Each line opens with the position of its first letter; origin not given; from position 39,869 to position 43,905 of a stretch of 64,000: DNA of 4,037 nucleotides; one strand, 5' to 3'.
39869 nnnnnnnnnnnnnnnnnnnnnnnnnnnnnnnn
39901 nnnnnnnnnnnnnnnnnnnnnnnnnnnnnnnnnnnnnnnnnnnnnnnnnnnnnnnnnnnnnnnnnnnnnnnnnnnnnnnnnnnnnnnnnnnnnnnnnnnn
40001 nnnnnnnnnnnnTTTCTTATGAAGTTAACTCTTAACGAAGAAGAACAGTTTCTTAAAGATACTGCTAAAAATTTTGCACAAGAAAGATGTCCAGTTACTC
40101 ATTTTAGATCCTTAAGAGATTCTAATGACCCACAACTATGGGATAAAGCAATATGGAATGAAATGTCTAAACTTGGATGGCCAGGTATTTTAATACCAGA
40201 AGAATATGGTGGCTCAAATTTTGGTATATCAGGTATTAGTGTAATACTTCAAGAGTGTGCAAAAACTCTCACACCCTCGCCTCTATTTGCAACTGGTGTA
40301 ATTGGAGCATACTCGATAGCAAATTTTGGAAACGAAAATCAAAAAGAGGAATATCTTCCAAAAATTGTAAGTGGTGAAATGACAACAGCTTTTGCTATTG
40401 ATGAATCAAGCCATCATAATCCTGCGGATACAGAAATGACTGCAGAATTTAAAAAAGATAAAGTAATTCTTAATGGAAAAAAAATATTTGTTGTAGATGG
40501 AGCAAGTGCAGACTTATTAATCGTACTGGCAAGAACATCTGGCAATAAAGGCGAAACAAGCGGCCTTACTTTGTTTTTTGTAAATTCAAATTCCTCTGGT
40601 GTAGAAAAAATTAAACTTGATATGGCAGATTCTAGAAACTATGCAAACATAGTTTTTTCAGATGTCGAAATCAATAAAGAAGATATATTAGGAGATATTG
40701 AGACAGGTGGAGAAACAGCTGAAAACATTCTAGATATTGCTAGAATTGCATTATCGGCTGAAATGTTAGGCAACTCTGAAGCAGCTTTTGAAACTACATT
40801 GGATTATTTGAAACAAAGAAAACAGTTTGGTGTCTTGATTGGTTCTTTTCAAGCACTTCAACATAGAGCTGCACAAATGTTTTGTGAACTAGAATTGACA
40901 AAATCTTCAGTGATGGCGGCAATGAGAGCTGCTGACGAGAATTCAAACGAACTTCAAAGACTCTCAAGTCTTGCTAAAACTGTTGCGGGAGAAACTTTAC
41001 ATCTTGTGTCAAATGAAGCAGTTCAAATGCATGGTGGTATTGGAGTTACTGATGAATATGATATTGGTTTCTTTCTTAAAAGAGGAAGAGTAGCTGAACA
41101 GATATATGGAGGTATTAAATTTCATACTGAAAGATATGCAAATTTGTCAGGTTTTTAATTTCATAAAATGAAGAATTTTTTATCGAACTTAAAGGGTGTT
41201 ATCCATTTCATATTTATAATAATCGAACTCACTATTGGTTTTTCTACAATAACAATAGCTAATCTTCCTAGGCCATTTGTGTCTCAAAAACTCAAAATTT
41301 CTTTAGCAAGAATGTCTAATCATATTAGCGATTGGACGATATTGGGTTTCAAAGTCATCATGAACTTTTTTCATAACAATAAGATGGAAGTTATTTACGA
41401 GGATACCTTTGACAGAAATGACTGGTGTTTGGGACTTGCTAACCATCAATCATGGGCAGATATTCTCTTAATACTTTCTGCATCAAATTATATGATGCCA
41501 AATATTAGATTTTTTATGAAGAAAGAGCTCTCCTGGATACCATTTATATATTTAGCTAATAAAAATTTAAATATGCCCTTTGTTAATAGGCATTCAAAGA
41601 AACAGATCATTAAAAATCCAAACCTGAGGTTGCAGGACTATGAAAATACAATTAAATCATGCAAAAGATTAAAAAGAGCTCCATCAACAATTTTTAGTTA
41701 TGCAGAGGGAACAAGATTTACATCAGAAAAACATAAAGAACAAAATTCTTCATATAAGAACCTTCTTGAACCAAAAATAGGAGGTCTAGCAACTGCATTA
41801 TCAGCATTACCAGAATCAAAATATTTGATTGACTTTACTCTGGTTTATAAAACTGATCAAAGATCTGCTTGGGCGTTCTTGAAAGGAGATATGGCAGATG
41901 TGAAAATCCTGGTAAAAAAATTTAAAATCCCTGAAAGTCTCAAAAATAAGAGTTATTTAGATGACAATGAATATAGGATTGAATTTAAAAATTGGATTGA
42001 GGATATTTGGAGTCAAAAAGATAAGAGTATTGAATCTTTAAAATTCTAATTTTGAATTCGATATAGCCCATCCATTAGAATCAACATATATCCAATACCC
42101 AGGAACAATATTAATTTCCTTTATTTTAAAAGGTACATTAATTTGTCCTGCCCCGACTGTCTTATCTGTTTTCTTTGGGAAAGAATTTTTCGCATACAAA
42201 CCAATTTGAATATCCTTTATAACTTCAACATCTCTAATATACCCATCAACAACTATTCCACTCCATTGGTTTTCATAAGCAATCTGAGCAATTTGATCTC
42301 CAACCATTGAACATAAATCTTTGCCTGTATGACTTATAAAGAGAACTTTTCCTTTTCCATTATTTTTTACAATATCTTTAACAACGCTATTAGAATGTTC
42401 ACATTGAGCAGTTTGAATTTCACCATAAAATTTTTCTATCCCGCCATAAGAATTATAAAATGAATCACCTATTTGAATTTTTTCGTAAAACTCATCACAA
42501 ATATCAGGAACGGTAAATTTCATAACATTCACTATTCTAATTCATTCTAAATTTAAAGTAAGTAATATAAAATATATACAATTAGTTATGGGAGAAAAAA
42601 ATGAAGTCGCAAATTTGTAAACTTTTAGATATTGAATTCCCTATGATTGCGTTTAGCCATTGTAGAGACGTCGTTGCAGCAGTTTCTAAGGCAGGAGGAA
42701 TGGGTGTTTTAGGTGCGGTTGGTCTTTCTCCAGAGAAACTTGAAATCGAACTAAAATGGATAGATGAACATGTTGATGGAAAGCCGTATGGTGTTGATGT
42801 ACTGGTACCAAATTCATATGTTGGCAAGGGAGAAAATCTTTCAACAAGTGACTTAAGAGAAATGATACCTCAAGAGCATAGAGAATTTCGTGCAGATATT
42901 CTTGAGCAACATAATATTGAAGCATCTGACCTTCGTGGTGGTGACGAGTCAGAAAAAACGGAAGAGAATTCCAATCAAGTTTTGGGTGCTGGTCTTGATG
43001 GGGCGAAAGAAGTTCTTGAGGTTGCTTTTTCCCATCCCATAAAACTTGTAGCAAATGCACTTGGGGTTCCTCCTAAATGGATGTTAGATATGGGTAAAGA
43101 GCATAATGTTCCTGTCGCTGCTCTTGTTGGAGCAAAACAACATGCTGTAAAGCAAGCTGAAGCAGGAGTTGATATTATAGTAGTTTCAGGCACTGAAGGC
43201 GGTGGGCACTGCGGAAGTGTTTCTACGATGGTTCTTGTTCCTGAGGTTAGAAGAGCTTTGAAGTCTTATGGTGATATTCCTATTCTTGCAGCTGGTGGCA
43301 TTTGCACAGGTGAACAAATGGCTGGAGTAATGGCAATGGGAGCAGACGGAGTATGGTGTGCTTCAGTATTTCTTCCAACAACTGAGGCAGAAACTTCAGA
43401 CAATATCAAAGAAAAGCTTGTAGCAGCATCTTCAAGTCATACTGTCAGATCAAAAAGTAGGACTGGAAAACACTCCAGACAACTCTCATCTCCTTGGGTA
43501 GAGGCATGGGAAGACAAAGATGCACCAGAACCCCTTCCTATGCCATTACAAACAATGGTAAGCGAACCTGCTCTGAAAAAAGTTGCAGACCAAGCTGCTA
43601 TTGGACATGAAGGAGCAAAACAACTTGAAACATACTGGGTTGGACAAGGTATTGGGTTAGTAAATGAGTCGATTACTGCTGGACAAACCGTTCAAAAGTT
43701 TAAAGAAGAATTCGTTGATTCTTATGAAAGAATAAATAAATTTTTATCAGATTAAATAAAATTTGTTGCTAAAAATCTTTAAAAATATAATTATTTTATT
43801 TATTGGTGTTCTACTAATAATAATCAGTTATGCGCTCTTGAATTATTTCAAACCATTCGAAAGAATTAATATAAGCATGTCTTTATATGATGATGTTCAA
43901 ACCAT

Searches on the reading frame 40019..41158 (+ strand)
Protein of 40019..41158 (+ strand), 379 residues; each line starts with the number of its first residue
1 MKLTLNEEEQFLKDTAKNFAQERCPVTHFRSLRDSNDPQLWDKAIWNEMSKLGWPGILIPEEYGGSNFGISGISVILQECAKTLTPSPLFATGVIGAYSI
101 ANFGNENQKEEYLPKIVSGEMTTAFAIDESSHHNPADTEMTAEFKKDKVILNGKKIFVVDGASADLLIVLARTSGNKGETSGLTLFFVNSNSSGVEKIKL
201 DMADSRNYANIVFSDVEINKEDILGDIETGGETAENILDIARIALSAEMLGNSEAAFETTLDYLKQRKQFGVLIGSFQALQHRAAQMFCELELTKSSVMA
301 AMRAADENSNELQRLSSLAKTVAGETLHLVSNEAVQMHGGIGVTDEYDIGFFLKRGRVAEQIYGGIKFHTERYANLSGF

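Call 49: search_protein_families(library=pfam, proteins=[window:40019-41158:+])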
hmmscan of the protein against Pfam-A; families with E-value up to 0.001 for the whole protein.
window:40019-41158:+ (379 aa): 4 families
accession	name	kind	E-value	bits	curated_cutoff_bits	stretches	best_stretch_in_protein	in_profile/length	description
PF00441.29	Acyl-CoA_dh_1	-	8.2e-27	94.6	22.4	1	230-365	3-136/150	Acyl-CoA dehydrogenase, C-terminal domain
PF02771.21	Acyl-CoA_dh_N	-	1.3e-22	80.8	22.9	1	6-120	1-113/113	Acyl-CoA dehydrogenase, N-terminal domain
PF02770.24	Acyl-CoA_dh_M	-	5.7e-10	39.7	33.3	1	134-200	12-78/97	Acyl-CoA dehydrogenase, middle domain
PF08028.16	Acyl-CoA_dh_2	-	1.7e-07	32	22.7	1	244-347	2-114/134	Acyl-CoA dehydrogenase, C-terminal domain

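Call 53: search_solved_structures(query=window:40019-41158:+, max_evalue=1e-10, show_alignments=2)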
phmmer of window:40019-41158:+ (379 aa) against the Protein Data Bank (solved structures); distinct sequences matched with E-value up to 1e-10: 78 (the best 60 are shown).
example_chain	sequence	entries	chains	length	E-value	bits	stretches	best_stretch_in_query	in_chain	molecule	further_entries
4l1f_A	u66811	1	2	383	8.9e-50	172.8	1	3-366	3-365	Acyl-CoA dehydrogenase domain protein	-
4kto_A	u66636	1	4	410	1.1e-43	152.8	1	3-360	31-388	isovaleryl-CoA dehydrogenase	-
5ol2_C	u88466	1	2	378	1.2e-43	152.5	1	10-365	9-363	Acyl-CoA dehydrogenase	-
5lnx_A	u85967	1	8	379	4.8e-42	147.3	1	7-366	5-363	Acyl-CoA dehydrogenase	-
1buc_A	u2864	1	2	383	2.1e-41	145.2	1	10-365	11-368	BUTYRYL-COA DEHYDROGENASE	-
4o5m_A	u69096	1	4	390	4.6e-41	144.1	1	3-360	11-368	Isovaleryl-CoA dehydrogenase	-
6fah_C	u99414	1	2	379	1.5e-40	142.4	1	6-359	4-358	Caffeyl-CoA reductase-Etf complex subunit CarC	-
9jq4_A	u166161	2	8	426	4.4e-40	140.9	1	5-360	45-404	Isovaleryl-CoA dehydrogenase, mitochondrial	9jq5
4u83_A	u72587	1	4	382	1.1e-39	139.6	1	5-365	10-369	Acyl-CoA dehydrogenase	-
1ivh_A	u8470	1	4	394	1.7e-39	139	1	5-360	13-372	ISOVALERYL-COA DEHYDROGENASE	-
8sgr_A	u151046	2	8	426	2.2e-39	138.6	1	5-360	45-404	Isovaleryl-CoA dehydrogenase, mitochondrial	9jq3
9w60_A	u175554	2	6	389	1.6e-37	132.5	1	2-365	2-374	Butyryl CoA dehydrogenase apo protein | Butyryl CoA Dehydrogenase with FAD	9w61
3mpi_A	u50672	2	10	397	2.9e-37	131.6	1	3-355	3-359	Glutaryl-CoA dehydrogenase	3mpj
2jif_A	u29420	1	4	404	5.4e-36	127.4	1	4-365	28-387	SHORT/BRANCHED CHAIN SPECIFIC ACYL-COA DEHYDROGENASE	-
4m9a_A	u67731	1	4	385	1.4e-34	122.8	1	7-366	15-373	Acyl-CoA dehydrogenase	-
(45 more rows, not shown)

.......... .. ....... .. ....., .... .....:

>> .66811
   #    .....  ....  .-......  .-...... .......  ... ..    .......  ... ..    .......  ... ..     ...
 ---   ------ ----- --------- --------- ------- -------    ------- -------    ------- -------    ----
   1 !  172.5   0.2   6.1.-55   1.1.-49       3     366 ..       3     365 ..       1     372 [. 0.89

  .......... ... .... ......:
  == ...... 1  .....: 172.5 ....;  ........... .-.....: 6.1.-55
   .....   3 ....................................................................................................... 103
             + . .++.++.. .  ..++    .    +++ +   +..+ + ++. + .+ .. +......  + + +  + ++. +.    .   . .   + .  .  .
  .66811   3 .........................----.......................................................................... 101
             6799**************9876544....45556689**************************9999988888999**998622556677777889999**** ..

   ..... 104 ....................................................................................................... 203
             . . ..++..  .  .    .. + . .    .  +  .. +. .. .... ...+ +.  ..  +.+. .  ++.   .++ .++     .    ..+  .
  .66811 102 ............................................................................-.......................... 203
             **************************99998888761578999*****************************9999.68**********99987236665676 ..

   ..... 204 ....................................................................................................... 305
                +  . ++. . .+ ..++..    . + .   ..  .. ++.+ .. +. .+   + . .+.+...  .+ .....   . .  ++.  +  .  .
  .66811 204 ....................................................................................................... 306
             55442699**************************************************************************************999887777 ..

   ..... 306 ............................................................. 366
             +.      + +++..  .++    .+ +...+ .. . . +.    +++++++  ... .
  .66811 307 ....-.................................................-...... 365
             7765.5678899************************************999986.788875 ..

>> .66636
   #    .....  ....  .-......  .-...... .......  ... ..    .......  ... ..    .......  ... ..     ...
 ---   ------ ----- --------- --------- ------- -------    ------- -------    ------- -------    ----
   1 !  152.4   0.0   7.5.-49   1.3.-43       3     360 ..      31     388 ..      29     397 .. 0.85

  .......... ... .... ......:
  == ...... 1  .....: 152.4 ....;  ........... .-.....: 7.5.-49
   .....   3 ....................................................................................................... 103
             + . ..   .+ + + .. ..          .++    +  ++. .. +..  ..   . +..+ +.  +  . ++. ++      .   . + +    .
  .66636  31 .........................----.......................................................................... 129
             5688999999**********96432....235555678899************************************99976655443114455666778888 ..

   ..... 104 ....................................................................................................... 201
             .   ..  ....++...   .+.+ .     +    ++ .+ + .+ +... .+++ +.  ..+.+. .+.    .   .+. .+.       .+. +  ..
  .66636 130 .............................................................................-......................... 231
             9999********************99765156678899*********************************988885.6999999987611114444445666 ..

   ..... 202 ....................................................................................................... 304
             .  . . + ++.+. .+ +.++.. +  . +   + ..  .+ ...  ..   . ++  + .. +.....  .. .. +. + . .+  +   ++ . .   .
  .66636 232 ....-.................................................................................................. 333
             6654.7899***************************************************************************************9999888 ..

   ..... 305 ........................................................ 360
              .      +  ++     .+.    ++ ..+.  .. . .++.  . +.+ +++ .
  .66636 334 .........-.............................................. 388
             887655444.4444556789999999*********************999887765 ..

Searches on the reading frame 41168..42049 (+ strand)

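Call 49: search_protein_families(library=pfam, proteins=[window:41168-42049:+])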
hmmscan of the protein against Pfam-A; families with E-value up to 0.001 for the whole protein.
window:41168-42049:+ (293 aa): 1 family
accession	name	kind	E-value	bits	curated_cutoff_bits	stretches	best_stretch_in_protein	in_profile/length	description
PF01553.26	Acyltransferase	-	2.6e-11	43.9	23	1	75-197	4-106/132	Acyltransferase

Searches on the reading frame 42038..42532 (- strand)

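Call 49: search_protein_families(library=pfam, proteins=[window:42038-42532:-])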
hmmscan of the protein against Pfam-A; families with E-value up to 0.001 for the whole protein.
window:42038-42532:- (164 aa): 1 family
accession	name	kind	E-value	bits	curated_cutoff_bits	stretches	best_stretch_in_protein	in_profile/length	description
PF03737.21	RraA-like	-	2.9e-33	115.7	24.5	1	9-155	2-150/152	Aldolase/RraA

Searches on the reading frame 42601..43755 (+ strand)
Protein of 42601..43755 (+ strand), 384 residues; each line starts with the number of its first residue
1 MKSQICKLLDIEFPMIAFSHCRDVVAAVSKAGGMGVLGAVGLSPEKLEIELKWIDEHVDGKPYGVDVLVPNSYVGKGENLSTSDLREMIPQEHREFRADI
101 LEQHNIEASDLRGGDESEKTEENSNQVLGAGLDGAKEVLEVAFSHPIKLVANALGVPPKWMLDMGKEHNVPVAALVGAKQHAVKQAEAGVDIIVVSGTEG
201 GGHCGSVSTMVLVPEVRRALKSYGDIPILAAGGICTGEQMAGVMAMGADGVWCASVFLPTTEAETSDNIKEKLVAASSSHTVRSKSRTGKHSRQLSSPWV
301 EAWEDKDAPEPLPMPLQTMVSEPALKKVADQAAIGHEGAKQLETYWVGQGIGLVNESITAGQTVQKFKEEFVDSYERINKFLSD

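Call 5: search_protein_families(library=pfam, proteins=[window:42601-43755:+])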
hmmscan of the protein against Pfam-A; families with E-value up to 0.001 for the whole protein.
window:42601-43755:+ (384 aa): 4 families
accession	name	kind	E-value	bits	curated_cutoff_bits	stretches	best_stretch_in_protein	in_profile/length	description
PF03060.21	NMO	-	1.2e-44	153.6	28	1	14-367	17-328/331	Nitronate monooxygenase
PF01070.24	FMN_dh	-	4.3e-10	39.6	24.9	1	180-262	230-310/350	FMN-dependent dehydrogenase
PF00478.31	IMPDH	-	1.4e-06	28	25.6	1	26-251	52-170/345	IMP dehydrogenase / GMP reductase domain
PF01645.23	Glu_synthase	-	2e-05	24.4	20.4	1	170-256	209-306/369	Conserved region in glutamate synthase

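Call 6: search_protein_families(library=ncbifam, proteins=[window:42601-43755:+])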
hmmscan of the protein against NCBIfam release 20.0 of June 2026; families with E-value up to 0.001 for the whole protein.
window:42601-43755:+ (384 aa): 5 families
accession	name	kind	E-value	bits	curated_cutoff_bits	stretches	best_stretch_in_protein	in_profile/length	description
TIGR03151.1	enACPred_II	equivalog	1.1e-40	139.8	453.1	2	135-373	76-302/307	enoyl-[acyl-carrier-protein] reductase FabK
TIGR02814.1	pfaD_fam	subfamily_domain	4.1e-11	42.3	449.25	1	195-281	187-280/444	PfaD family polyunsaturated fatty acid/polyketide biosynthesis protein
NF008398.0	PRK11197.1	subfamily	4.1e-06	25.8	376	1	180-269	257-344/381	L-lactate dehydrogenase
NF033901.1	L_lactate_LldD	exception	6.2e-06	25.5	550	1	182-270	259-345/377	FMN-dependent L-lactate dehydrogenase LldD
TIGR02151.1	IPP_isom_2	equivalog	0.00074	18.5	281.3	0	224-273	258-307/338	type 2 isopentenyl-diphosphate Delta-isomerase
